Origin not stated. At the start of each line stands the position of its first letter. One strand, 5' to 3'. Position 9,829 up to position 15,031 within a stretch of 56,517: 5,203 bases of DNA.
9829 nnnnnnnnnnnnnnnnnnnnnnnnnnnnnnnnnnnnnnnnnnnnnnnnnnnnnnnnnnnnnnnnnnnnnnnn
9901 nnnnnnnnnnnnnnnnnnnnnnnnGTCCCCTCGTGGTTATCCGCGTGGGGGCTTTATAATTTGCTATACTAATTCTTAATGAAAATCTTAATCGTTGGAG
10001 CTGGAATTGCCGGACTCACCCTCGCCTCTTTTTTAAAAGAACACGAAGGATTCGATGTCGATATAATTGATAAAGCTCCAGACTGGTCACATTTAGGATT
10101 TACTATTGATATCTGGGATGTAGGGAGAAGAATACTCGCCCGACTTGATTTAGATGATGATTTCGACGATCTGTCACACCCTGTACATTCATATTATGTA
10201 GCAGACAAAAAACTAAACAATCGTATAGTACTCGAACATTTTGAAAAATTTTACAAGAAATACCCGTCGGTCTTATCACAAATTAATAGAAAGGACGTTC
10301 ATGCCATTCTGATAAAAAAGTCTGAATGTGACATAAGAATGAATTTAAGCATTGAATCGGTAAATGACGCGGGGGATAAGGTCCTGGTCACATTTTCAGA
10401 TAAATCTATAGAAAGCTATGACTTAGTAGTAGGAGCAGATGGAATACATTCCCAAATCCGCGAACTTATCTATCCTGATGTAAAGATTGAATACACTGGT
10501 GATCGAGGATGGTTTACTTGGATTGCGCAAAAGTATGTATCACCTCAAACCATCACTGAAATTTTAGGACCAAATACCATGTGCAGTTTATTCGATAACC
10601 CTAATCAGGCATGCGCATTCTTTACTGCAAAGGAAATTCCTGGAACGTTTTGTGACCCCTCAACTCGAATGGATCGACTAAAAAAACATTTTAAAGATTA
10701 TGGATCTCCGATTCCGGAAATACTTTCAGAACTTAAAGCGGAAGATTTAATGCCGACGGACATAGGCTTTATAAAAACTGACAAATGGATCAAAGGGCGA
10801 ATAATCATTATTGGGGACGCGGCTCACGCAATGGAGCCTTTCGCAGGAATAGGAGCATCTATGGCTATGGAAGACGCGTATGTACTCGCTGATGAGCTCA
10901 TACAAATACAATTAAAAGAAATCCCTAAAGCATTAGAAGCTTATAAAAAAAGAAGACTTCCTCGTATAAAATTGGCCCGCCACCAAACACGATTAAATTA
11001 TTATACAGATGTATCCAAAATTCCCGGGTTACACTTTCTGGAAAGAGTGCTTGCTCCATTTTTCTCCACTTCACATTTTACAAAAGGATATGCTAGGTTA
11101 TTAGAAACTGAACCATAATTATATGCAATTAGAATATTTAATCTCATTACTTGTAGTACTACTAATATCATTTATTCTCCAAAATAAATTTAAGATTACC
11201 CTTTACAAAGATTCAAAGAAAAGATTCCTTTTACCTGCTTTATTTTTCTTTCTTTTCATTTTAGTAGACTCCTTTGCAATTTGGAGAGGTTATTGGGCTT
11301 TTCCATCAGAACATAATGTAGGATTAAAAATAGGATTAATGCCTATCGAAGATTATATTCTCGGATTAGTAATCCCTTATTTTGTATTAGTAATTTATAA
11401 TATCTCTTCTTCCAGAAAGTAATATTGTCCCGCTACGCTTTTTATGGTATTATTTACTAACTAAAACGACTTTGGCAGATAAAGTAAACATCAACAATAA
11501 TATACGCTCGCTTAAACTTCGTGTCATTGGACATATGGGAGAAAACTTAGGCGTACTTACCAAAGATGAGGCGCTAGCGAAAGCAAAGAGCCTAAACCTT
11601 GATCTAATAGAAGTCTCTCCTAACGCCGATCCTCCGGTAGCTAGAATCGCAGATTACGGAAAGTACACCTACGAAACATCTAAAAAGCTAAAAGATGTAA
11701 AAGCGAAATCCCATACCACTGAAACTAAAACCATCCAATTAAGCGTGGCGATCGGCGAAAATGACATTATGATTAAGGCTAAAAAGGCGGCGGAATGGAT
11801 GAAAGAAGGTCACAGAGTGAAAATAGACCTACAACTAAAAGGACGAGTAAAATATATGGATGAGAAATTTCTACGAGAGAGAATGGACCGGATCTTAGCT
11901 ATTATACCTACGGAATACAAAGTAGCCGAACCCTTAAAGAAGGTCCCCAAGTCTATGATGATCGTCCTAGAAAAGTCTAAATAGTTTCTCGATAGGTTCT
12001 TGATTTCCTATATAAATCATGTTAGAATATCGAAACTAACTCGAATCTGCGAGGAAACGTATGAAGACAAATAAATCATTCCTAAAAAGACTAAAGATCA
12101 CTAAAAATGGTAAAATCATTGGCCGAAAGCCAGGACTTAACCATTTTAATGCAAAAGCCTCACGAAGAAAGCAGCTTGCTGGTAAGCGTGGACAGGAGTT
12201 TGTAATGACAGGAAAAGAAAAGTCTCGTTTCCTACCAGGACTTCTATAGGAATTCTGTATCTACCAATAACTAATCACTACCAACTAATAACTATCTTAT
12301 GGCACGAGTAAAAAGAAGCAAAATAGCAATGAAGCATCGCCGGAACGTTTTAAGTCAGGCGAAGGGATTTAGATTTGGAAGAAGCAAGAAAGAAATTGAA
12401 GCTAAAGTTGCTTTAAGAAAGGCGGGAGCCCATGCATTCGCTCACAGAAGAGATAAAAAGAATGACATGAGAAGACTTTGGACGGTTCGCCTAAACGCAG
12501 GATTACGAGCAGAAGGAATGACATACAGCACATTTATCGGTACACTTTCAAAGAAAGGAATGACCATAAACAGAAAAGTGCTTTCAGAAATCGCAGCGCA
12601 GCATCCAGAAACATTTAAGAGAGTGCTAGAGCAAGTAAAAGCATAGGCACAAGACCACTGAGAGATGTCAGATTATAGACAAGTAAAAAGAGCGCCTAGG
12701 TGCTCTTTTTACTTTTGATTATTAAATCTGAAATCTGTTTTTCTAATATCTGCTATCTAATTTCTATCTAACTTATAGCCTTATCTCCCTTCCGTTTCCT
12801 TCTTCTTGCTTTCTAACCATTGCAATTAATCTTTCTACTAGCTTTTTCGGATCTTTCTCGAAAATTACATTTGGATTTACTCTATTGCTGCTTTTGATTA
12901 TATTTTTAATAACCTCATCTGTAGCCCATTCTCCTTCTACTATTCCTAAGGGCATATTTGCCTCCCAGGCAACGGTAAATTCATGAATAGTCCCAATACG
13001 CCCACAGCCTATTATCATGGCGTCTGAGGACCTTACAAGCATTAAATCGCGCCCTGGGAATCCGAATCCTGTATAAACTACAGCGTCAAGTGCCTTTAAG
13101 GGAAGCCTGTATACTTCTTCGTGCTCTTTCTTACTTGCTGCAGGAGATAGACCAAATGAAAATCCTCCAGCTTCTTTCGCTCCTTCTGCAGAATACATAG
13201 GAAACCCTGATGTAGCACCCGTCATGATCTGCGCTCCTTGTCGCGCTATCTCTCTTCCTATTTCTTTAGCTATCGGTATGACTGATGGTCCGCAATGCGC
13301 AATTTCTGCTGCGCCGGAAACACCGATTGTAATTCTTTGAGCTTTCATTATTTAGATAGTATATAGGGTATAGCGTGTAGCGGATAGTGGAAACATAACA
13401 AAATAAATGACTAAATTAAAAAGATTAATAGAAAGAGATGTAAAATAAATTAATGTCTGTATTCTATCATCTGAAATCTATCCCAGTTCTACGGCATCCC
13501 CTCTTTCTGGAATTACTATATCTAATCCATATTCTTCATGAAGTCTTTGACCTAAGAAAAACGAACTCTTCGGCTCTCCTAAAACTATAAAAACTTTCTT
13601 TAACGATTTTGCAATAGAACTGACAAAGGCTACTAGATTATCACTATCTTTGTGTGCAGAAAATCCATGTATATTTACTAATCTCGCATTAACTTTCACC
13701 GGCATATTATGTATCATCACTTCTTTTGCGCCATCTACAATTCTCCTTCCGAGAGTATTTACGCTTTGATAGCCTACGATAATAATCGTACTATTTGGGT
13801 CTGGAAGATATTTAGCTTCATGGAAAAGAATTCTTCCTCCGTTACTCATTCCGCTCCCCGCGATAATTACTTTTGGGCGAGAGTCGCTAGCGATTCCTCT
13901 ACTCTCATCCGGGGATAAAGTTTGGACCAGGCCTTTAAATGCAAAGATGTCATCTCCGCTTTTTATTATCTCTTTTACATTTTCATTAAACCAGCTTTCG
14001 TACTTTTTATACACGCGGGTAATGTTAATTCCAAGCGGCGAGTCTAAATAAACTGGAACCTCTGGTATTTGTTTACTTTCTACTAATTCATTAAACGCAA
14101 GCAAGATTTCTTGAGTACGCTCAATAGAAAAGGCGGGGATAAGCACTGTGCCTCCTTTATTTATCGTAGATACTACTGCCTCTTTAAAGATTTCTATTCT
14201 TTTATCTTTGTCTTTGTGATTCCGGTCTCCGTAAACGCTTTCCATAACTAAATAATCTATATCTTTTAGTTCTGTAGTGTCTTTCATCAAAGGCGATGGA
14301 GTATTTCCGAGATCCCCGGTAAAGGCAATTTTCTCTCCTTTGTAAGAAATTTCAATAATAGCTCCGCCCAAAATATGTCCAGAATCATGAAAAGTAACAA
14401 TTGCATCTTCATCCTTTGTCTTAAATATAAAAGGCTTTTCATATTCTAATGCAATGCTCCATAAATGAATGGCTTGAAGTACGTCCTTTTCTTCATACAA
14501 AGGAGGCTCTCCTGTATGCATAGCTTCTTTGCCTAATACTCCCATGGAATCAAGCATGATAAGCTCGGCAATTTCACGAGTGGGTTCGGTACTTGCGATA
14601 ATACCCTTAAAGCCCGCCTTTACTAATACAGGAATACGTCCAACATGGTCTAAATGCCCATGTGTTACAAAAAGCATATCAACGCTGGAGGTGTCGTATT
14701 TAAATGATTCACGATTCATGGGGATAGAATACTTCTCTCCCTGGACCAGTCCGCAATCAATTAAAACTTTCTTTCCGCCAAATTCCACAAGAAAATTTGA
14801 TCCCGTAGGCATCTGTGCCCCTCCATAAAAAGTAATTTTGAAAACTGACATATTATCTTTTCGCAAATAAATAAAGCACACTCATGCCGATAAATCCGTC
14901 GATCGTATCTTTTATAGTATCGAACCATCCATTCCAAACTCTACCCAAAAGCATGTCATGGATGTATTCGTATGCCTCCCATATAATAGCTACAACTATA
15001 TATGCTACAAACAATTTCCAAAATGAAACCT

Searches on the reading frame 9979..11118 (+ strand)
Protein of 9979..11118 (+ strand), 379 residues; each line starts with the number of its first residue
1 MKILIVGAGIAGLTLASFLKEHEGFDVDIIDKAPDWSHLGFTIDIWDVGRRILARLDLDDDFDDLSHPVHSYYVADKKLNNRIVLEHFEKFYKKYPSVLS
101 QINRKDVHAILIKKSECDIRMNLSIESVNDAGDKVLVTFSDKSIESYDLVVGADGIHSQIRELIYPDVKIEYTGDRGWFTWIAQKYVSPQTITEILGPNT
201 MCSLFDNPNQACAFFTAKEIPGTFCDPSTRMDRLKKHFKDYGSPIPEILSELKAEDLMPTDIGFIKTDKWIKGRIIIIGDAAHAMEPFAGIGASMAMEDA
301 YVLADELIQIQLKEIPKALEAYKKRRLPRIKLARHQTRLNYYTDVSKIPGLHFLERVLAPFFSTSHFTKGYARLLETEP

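Call 56: search_protein_families(library=pfam, proteins=[window:9979-11118:+], max_evalue=0.0001)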
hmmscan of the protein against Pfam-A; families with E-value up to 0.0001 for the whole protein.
window:9979-11118:+ (379 aa): 3 families
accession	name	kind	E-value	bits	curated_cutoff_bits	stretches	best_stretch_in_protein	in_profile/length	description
PF01494.25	FAD_binding_3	-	3.1e-24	86.3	22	1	2-332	3-344/349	FAD binding domain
PF13450.12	NAD_binding_8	-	3.4e-08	34.1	21.9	1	5-37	1-32/68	NAD(P)-binding Rossmann-like domain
PF07992.20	Pyr_redox_2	-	5.8e-07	29.6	26.1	0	1-39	1-38/291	Pyridine nucleotide-disulphide oxidoreductase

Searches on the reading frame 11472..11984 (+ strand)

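Call 56: search_protein_families(library=pfam, proteins=[window:11472-11984:+], max_evalue=0.0001)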
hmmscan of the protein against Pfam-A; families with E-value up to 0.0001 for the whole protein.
window:11472-11984:+ (170 aa): 2 families
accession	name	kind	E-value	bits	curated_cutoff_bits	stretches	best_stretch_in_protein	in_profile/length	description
PF05198.21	IF3_N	-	3.1e-26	91.8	26.9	1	7-75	1-69/70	Translation initiation factor IF-3, N-terminal domain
PF00707.27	IF3_C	-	2.9e-12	46.8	34.8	1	84-168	2-85/86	Translation initiation factor IF-3, C-terminal domain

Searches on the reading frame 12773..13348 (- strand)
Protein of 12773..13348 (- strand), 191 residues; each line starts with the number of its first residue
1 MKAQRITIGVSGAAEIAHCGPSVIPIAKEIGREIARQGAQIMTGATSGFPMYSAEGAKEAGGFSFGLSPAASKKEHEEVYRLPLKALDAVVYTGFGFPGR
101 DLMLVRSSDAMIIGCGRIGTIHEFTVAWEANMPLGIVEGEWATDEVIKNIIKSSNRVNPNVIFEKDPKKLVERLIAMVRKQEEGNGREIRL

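Call 56: search_protein_families(library=pfam, proteins=[window:12773-13348:-], max_evalue=0.0001)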
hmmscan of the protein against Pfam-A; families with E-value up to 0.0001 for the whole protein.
window:12773-13348:- (191 aa): 1 family
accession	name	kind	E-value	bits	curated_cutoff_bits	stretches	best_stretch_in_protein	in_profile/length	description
PF18306.6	LDcluster4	-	1.9e-31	109.2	26.3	1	5-170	1-150/151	SLOG cluster4 family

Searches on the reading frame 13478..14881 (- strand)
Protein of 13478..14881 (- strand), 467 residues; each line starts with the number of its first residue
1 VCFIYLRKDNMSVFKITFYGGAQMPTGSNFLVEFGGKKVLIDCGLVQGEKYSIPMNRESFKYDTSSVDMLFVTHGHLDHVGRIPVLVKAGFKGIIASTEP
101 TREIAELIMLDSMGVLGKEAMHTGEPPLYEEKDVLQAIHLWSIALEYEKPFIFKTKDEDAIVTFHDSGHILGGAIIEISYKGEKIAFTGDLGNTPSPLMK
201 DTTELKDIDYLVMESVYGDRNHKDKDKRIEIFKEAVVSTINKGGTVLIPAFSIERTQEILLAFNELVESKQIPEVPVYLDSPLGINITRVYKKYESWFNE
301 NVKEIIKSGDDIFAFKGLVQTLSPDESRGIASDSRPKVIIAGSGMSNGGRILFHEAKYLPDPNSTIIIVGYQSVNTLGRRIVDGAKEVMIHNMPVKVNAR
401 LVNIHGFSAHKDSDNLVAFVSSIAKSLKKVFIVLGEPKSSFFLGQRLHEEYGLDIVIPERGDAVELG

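Call 56: search_protein_families(library=pfam, proteins=[window:13478-14881:-], max_evalue=0.0001)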
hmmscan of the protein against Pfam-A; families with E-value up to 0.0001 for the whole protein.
window:13478-14881:- (467 aa): 5 families
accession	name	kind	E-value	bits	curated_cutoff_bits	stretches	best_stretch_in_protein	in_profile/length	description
PF10996.14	Beta-Casp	-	2.7e-34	118.7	27.7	1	256-381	1-120/120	Beta-Casp domain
PF00753.33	Lactamase_B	-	1.9e-12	48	22.7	1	28-202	7-161/196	Metallo-beta-lactamase superfamily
PF16661.11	Lactamase_B_6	-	5.2e-12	46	27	1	31-188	1-159/193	Metallo-beta-lactamase superfamily domain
PF07521.17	RMMBL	-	4.8e-10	39.7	21.6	1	395-458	2-63/63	Zn-dependent metallo-hydrolase RNA specificity domain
PF12706.13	Lactamase_B_2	-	2.3e-07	31.1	27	1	38-221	2-171/200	Beta-lactamase superfamily domain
